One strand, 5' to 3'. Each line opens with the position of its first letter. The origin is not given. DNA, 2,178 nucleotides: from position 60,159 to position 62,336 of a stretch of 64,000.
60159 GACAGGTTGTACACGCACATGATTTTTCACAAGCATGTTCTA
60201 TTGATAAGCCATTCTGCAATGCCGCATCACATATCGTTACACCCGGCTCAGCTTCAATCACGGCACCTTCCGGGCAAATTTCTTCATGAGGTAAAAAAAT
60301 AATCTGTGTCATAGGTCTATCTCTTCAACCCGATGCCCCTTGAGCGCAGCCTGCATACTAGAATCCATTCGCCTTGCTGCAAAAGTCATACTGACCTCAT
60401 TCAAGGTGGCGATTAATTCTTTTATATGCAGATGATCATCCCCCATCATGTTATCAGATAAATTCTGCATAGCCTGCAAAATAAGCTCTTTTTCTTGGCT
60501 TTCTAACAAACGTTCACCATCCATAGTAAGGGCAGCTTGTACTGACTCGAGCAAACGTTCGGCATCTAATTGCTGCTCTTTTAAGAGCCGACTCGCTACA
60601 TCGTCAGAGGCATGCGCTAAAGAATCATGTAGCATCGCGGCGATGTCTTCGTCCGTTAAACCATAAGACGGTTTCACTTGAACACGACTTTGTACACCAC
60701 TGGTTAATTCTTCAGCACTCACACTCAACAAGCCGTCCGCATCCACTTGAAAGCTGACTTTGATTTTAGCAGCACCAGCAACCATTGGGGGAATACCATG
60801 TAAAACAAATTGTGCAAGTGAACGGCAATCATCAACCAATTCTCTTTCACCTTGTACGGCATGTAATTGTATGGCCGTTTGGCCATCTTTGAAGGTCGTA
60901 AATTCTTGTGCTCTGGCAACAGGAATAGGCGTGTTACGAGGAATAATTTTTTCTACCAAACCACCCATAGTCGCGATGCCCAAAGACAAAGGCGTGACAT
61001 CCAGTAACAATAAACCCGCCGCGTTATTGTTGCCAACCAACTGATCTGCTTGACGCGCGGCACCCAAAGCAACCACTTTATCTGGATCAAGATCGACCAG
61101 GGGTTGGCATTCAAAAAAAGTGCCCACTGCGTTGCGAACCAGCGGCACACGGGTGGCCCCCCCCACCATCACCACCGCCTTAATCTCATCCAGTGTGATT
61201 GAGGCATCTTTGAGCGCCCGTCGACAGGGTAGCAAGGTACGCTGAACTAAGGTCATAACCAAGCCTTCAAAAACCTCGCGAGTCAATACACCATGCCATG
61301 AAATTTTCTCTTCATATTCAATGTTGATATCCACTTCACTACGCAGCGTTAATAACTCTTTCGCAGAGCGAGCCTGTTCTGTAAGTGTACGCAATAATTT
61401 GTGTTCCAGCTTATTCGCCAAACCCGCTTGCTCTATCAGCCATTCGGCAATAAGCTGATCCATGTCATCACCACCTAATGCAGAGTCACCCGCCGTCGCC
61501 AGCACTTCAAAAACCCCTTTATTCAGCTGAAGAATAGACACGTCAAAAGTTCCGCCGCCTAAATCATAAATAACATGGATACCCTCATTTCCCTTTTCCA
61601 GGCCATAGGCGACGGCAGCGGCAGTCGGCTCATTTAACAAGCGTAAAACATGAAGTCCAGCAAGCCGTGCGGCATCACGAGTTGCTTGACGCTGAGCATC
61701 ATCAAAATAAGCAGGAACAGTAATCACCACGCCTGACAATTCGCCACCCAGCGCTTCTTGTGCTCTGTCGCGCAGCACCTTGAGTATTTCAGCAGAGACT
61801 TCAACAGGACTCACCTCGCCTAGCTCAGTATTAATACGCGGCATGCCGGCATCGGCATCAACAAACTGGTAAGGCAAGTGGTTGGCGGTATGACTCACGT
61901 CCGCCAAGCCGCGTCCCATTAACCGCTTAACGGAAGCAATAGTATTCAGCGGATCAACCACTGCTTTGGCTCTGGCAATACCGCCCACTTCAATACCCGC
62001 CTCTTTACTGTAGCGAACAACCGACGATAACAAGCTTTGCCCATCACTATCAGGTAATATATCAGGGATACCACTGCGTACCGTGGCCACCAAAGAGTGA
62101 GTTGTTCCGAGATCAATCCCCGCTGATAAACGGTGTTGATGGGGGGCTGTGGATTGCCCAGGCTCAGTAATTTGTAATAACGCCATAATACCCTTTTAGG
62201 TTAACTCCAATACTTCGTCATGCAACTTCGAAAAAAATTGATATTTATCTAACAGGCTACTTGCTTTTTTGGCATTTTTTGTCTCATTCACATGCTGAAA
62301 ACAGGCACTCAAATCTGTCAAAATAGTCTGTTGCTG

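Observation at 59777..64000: ISC operon with iscA starting 2 nt after the iscS stop: no iscU at its canonical position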

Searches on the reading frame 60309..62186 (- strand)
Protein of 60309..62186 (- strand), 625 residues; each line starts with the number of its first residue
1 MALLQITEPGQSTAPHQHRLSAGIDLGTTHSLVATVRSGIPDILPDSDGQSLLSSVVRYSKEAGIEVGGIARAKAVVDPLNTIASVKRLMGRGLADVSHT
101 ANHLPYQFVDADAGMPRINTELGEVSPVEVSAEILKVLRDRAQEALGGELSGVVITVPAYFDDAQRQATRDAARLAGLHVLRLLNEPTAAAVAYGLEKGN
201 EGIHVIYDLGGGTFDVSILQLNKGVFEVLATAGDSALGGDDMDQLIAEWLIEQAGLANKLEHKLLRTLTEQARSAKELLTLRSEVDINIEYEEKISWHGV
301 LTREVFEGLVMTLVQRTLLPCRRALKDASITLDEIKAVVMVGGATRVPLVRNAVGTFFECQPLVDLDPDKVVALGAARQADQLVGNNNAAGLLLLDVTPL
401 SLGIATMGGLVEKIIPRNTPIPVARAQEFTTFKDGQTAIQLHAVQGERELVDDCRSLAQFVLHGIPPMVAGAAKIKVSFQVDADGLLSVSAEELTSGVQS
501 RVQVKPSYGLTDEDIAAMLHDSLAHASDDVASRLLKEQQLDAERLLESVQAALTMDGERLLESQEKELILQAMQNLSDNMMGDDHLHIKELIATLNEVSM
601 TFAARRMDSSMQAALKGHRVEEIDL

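Call 3: search_protein_families(library=ncbifam, proteins=[window:60309-62186:-])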
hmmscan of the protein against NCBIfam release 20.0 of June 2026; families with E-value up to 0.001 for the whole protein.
window:60309-62186:- (625 aa): 13 families
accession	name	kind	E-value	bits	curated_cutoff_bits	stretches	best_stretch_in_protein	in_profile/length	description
NF003520.0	PRK05183.1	subfamily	2.1e-288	957.9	620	1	1-623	1-621/621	Fe-S protein assembly chaperone HscA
TIGR01991.1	HscA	equivalog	3.8e-264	877.7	708.55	1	22-622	2-600/600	Fe-S protein assembly chaperone HscA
NF001413.0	PRK00290.1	equivalog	1.2e-172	575.5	648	1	23-612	6-600/625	molecular chaperone DnaK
TIGR02350.1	prok_dnaK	equivalog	7.3e-166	553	822.55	1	23-604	4-592/596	molecular chaperone DnaK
NF002399.0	PRK01433.1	equivalog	7.7e-153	510.2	743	1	1-623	1-594/595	Fe-S protein assembly chaperone HscA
NF009946.0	PRK13410.1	equivalog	2.4e-152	508.5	1019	1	23-603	6-598/669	molecular chaperone DnaK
NF009947.0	PRK13411.1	equivalog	5.4e-148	493.9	1002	1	23-600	6-590/662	molecular chaperone DnaK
NF010539.0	PRK13927.1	subfamily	8.6e-13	47.9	293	1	129-253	77-197/339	rod shape-determining protein MreB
NF011660.0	PRK15080.1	equivalog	1.6e-12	47.3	182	1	131-247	75-181/277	ethanolamine utilization protein EutJ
NF008673.0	PRK11678.1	equivalog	2e-12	46.7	331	1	134-257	133-271/450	molecular chaperone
TIGR00904.1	mreB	subfamily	5.3e-12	45.4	365.75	1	128-253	76-196/334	MreB/Mrl family cell shape determining protein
TIGR02529.1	EutJ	subfamily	2.5e-11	43.5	152.1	1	131-247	42-148/239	ethanolamine utilization protein EutJ family protein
NF010540.1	PRK13929.1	exception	1.3e-09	37.6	515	1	125-252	71-195/334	rod-share determining protein MreBH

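Call 14: list_cluster_members(proteins=[window:60309-62186:-, window:62737-63060:-, window:59974-60312:-, L003:7727-8941:+, L004:10541-12418:+, L004:8453-9667:+, L004:9670-9993:+])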
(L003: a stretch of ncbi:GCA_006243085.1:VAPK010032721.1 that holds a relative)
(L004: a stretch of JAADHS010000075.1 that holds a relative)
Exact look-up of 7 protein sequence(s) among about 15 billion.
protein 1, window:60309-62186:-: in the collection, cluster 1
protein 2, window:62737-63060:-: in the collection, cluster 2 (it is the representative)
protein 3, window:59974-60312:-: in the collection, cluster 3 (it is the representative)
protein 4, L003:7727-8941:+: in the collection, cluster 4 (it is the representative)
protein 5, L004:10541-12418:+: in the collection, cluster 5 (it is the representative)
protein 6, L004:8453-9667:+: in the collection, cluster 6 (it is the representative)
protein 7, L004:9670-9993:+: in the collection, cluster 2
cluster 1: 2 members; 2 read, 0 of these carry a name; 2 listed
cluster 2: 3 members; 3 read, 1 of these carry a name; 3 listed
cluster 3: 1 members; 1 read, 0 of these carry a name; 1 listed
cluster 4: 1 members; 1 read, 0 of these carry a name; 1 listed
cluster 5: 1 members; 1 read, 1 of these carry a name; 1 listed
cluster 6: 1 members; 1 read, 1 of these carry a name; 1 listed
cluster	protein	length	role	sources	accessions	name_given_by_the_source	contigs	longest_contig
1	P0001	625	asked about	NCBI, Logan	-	-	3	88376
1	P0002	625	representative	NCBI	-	-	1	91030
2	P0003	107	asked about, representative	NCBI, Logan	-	-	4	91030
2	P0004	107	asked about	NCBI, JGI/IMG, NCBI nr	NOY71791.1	MAG: iron-sulfur cluster assembly protein IscA [Gammaproteobacteria bacterium] | iron-sulfur cluster assembly protein IscA [Gammaproteobacteria bacterium]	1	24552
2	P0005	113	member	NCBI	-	-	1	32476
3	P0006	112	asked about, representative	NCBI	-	-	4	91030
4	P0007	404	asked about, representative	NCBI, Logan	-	-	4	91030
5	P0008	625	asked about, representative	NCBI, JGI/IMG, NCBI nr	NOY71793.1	MAG: Fe-S protein assembly chaperone HscA [Gammaproteobacteria bacterium] | Fe-S protein assembly chaperone HscA [Gammaproteobacteria bacterium]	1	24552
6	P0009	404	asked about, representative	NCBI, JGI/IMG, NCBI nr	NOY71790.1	MAG: IscS subfamily cysteine desulfurase [Gammaproteobacteria bacterium] | IscS subfamily cysteine desulfurase [Gammaproteobacteria bacterium]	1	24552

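Call 18: find_homologous_proteins(query=window:60309-62186:-, max_evalue=1e-100)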
Query window:60309-62186:- (625 aa): 8000 proteins with E <= 1e-100 among 8000 candidates; the best 120 are listed.
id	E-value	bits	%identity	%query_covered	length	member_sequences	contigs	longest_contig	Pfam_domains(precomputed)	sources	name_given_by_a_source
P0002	0.0e+0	1337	100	100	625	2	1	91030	PF00012.27,PF06723.20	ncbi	-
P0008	0.0e+0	1245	93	100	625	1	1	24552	PF00012.27,PF06723.20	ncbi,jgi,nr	ncbi:MAG: Fe-S protein assembly chaperone HscA [Gammaproteobacteria bacterium]|nr:Fe-S protein assem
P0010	0.0e+0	1117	83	100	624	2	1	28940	PF00012.27,PF06723.20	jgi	-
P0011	0.0e+0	1114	82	100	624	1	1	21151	PF00012.27,PF06723.20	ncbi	-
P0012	7.5e-263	892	66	100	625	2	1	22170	PF00012.27,PF06723.20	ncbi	-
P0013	2.8e-254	863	65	100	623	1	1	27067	PF00012.27,PF06723.20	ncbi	-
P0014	6.7e-254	862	64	100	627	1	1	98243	PF00012.27,PF06723.20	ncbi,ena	-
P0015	1.6e-253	861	65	100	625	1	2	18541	PF00012.27,PF06723.20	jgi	-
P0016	4.5e-253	859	65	100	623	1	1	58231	PF00012.27,PF06723.20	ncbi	-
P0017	9.1e-253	858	65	100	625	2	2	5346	PF00012.27,PF06723.20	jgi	-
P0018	1.6e-252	858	65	100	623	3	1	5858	PF00012.27,PF06723.20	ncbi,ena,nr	ncbi:MAG: chaperone protein HscA [Gammaproteobacteria bacterium SG8_47]|nr:MAG: chaperone protein Hs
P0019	2.2e-251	854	65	100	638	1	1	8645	PF00012.27,PF06723.20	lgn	-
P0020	3.1e-251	853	65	100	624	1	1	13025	PF00012.27,PF06723.20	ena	-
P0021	3.1e-251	853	66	100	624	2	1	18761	PF00012.27,PF06723.20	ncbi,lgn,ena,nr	ncbi:MAG TPA: Fe-S protein assembly chaperone HscA [Gammaproteobacteria bacterium]|nr:Fe-S protein a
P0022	5.8e-251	853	64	100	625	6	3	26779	PF00012.27,PF06723.20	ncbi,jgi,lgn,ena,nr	ncbi:MAG TPA: Fe-S protein assembly chaperone HscA [Gammaproteobacteria bacterium]|nr:Fe-S protein a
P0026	2.2e-250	851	64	100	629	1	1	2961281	PF00012.27,PF06723.20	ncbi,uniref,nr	ncbi:Fe-S protein assembly chaperone HscA [Thiohalobacter sp. IOR34]|uniref:Fe-S protein assembly ch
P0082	2.1e-246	837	63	100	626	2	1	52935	PF00012.27,PF06723.20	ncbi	-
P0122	4.2e-245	833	62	100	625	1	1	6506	PF00012.27,PF06723.20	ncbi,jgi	-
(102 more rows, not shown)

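Call 19: find_encoding_contigs(protein=P0010, flank=10000, max_places=3)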
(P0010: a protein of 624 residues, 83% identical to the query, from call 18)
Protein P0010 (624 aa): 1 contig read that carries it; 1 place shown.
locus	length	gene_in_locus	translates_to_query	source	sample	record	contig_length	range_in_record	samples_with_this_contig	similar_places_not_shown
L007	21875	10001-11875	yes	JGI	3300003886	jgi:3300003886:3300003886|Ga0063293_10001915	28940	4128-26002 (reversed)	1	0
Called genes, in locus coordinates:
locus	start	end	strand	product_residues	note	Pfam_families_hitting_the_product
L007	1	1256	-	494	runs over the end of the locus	PF00350:Dynamin_N (faint), PF01926:MMR_HSR1, PF02421:FeoB_N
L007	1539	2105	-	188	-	PF00578:AhpC-TSA, PF08534:Redoxin, PF13905:Thioredoxin_8 (weak)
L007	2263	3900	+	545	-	PF00072:Response_reg, PF13424:TPR_12 (faint), PF07719:TPR_2 (faint), PF13174:TPR_6 (faint), PF13181:TPR_8 (faint), PF13428:TPR_14 (faint), PF13432:TPR_16 (faint), PF14559:TPR_19 (faint), +5 more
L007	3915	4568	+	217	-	PF09668:Asp_protease (weak), PF13650:Asp_protease_2, PF13975:gag-asp_proteas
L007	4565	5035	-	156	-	PF13511:DUF4124 (weak), PF13098:Thioredoxin_2 (faint), PF00462:Glutaredoxin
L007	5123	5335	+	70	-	-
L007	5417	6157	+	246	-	PF00588:SpoU_methylase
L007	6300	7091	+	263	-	PF00132:Hexapep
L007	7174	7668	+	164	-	PF02082:Rrf2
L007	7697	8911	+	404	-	PF00266:Aminotran_5, PF01041:DegT_DnrJ_EryC1 (faint), PF01212:Beta_elim_lyase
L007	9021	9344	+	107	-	PF01521:Fe-S_biosyn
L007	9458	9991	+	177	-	PF07743:HSCB_C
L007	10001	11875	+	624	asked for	PF00012:HSP70, PF06723:MreB_Mbl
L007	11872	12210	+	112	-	PF00111:Fer2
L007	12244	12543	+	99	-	PF04384:Fe-S_assembly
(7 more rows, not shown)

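Call 20: find_encoding_contigs(protein=P0011, flank=10000, max_places=3)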
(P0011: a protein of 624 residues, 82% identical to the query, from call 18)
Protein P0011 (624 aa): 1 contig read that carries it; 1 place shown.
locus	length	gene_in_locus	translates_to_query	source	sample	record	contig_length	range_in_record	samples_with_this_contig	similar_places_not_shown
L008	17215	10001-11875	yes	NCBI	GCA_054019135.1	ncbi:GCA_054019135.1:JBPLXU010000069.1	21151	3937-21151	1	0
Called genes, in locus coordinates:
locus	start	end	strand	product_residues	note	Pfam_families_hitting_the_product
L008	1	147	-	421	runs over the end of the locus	PF00364:Biotin_lipoyl (faint), PF25917:BSH_RND (weak), PF25973:BSH_CzcB (weak), PF25984:BSH_YknX (faint)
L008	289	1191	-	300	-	PF00126:HTH_1, PF03466:LysR_substrate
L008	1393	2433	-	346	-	PF10672:Methyltrans_SAM, PF03602:Cons_hypoth95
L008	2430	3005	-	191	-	PF00293:NUDIX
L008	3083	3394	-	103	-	PF13442:Cytochrome_CBB3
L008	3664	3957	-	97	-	PF10052:DUF2288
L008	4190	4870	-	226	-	PF01346:FKBP_N, PF00254:FKBP_C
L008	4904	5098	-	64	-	-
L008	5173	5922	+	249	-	PF00588:SpoU_methylase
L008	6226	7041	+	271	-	PF00132:Hexapep (weak)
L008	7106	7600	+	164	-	PF02082:Rrf2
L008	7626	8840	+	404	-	PF00155:Aminotran_1_2, PF00266:Aminotran_5, PF01041:DegT_DnrJ_EryC1 (weak), PF01212:Beta_elim_lyase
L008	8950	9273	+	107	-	PF01521:Fe-S_biosyn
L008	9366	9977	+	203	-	PF07743:HSCB_C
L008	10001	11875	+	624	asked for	PF00012:HSP70, PF06723:MreB_Mbl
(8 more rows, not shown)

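Call 21: find_encoding_contigs(protein=P0012, flank=10000, max_places=3)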
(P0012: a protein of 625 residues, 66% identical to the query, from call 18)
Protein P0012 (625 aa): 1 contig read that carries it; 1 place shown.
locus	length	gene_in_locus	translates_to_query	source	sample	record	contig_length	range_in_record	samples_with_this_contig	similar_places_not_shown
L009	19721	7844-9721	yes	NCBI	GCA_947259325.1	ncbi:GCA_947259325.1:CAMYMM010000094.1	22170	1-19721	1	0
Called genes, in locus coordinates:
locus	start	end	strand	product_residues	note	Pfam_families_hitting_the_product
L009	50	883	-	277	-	PF00581:Rhodanese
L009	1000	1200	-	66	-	-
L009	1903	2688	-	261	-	PF00459:Inositol_P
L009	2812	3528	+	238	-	PF00588:SpoU_methylase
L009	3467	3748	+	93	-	-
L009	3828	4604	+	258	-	PF00132:Hexapep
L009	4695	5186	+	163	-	PF02082:Rrf2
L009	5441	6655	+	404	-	PF00155:Aminotran_1_2 (weak), PF00266:Aminotran_5, PF01053:Cys_Met_Meta_PP (weak)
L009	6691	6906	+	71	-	PF01592:NifU_N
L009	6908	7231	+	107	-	PF01521:Fe-S_biosyn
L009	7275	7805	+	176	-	PF00226:DnaJ (weak), PF07743:HSCB_C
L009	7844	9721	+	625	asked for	PF00012:HSP70, PF06723:MreB_Mbl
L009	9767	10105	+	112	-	PF00111:Fer2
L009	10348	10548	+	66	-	PF04384:Fe-S_assembly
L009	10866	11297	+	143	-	PF00334:NDK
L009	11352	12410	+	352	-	PF21016:RlmN_N, PF04055:Radical_SAM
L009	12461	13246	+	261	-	PF12569:NatA_aux_su (faint), PF12895:ANAPC3 (faint), PF13424:TPR_12 (faint), PF13431:TPR_17 (faint), PF00515:TPR_1 (faint), PF07719:TPR_2 (weak), PF13414:TPR_11, PF14559:TPR_19 (weak), +8 more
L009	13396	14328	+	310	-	PF12844:HTH_19 (weak), PF13413:HTH_25, PF13464:RodZ_C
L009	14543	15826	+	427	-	PF13393:tRNA-synt_His, PF00152:tRNA-synt_2 (faint), PF00587:tRNA-synt_2b, PF03129:HGTP_anticodon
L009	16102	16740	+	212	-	PF09976:TPR_21, PF13424:TPR_12 (faint)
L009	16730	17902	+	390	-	PF01011:PQQ (faint), PF13570:Beta-prop_ACSF4, PF13360:PQQ_2, PF13570:Beta-prop_ACSF4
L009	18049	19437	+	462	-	PF00350:Dynamin_N (faint), PF01926:MMR_HSR1, PF02421:FeoB_N, PF03193:RsgA_GTPase (faint), PF00009:GTP_EFTU, PF01926:MMR_HSR1, PF02421:FeoB_N, PF14714:KH_dom-like, +3 more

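Call 35: find_encoding_contigs(protein=P0122, flank=6000, max_places=2)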
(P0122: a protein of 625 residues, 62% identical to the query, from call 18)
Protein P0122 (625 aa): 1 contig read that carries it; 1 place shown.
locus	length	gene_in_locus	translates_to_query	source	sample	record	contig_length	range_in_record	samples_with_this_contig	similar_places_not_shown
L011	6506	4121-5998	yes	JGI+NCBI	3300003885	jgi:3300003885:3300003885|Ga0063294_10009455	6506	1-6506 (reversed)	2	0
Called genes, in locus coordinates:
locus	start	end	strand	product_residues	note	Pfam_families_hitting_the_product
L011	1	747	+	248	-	?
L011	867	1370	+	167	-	PF02082:Rrf2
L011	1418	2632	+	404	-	PF00155:Aminotran_1_2 (faint), PF00266:Aminotran_5, PF01212:Beta_elim_lyase (weak)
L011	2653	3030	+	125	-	PF01592:NifU_N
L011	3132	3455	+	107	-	PF01521:Fe-S_biosyn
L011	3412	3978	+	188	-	PF07743:HSCB_C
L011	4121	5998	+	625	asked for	PF00012:HSP70, PF06723:MreB_Mbl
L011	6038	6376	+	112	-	PF00111:Fer2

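Call 36: find_encoding_contigs(protein=P0082, flank=6000, max_places=2)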
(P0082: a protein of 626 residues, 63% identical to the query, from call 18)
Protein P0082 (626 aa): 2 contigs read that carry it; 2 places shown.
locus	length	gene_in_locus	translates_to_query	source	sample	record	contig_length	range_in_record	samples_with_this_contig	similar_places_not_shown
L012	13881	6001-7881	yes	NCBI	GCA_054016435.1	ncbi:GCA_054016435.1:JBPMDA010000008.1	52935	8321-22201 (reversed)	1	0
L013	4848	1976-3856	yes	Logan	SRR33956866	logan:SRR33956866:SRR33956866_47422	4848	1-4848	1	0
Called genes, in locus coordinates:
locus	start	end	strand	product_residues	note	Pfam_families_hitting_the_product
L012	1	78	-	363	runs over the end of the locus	PF01883:FeS_assembly_P, PF00142:Fer4_NifH (weak), PF01656:CbiA, PF02374:ArsA_ATPase (faint), PF09140:MipZ, PF10609:ParA, PF13614:AAA_31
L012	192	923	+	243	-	PF00588:SpoU_methylase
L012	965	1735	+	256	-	PF25087:GMPPB_C (faint), PF00132:Hexapep (weak)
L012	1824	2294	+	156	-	PF02082:Rrf2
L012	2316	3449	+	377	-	PF00266:Aminotran_5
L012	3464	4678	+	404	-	PF00266:Aminotran_5, PF00155:Aminotran_1_2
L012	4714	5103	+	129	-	PF01592:NifU_N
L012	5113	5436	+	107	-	PF01521:Fe-S_biosyn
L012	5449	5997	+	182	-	PF00226:DnaJ (weak), PF07743:HSCB_C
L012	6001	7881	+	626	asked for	PF06723:MreB_Mbl, PF00012:HSP70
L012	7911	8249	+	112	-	PF00111:Fer2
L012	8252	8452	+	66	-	PF04384:Fe-S_assembly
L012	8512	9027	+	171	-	PF07603:Lcl_C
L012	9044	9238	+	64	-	PF10047:DUF2281 (weak)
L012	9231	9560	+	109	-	PF02452:PemK_toxin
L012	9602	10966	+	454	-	PF02321:OEP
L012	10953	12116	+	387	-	PF25973:BSH_CzcB (faint), PF25917:BSH_RND (weak)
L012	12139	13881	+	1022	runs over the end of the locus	PF00873:ACR_tran, PF03176:MMPL (weak)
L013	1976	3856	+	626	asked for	PF06723:MreB_Mbl, PF00012:HSP70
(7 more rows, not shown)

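Call 37: find_encoding_contigs(protein=P0016, flank=6000, max_places=2)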
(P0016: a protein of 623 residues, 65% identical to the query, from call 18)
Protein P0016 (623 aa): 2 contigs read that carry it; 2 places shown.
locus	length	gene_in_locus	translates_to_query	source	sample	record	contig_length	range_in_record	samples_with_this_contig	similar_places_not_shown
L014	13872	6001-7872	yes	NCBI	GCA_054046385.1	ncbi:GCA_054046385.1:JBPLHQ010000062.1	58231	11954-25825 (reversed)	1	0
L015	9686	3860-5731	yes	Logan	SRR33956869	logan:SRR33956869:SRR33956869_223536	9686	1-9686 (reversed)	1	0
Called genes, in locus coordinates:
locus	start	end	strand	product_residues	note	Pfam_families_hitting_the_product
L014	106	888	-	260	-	PF00459:Inositol_P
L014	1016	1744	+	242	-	PF00588:SpoU_methylase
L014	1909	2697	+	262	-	PF00132:Hexapep (faint)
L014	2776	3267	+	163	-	PF02082:Rrf2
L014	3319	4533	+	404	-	PF00266:Aminotran_5, PF01212:Beta_elim_lyase (weak), PF01053:Cys_Met_Meta_PP (faint), PF01041:DegT_DnrJ_EryC1 (weak)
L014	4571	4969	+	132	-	PF01592:NifU_N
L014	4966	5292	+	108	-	PF01521:Fe-S_biosyn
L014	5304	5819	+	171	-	PF07743:HSCB_C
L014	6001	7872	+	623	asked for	PF00012:HSP70, PF06723:MreB_Mbl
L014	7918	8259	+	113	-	PF00111:Fer2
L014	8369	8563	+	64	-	PF04384:Fe-S_assembly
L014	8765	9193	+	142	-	PF00334:NDK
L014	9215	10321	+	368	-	PF21016:RlmN_N, PF04055:Radical_SAM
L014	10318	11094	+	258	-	PF24885:TPR_NPHP3 (weak), PF13424:TPR_12, PF13432:TPR_16 (weak), PF13414:TPR_11 (weak), PF12895:ANAPC3 (weak), PF00515:TPR_1 (weak), PF07719:TPR_2, PF13181:TPR_8 (weak), +14 more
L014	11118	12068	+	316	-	PF12844:HTH_19 (weak), PF13413:HTH_25, PF13464:RodZ_C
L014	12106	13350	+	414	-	PF13393:tRNA-synt_His, PF00587:tRNA-synt_2b, PF03129:HGTP_anticodon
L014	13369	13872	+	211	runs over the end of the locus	PF09976:TPR_21, PF13432:TPR_16 (faint)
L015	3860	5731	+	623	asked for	PF00012:HSP70, PF06723:MreB_Mbl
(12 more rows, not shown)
